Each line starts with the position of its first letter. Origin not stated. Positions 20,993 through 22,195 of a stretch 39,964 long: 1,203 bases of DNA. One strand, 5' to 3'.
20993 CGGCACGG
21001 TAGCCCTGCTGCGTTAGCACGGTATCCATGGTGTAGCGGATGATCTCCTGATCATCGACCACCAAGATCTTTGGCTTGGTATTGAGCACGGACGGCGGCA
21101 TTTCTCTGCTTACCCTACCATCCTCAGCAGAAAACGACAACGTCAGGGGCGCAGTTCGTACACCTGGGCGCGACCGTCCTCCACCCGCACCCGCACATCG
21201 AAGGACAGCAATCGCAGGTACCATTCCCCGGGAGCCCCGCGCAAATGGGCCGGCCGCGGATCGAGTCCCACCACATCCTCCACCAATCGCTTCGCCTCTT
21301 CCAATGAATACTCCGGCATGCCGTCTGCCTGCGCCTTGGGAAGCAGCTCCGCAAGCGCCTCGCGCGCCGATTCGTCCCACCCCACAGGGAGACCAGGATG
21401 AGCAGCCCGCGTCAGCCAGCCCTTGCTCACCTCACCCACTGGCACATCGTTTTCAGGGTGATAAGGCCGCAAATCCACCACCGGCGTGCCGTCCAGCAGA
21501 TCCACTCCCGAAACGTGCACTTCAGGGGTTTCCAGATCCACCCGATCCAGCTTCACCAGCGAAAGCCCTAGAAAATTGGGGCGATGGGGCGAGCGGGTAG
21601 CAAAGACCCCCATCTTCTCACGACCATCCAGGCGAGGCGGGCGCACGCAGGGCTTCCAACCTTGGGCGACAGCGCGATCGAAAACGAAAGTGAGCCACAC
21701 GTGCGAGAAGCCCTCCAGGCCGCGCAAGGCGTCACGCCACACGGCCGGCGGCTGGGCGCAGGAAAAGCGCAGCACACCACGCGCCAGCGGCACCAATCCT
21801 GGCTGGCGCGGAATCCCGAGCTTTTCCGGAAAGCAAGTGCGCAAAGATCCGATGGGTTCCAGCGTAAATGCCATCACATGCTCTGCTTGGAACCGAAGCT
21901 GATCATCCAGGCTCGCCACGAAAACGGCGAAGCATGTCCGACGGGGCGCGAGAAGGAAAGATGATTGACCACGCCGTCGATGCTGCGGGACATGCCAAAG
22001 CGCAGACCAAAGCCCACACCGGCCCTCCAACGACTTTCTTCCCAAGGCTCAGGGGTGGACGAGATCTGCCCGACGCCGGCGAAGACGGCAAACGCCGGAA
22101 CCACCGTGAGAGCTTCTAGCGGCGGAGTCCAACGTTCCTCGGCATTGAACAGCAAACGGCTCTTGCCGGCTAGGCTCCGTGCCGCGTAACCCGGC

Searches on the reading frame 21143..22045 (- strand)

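Call 99: search_protein_families(library=pfam, proteins=[window:21143-22045:-], max_evalue=0.001)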
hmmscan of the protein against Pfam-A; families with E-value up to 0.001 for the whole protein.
window:21143-22045:- (300 aa): 2 families
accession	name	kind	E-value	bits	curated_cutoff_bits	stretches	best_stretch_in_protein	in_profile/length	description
PF01980.22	TrmO_N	-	1.4e-38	132.1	26.8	1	77-200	1-116/116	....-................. O N-terminal domain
PF18389.7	TrmO_C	-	1.7e-05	25.3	27.1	1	247-289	21-65/65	TrmO C-terminal domain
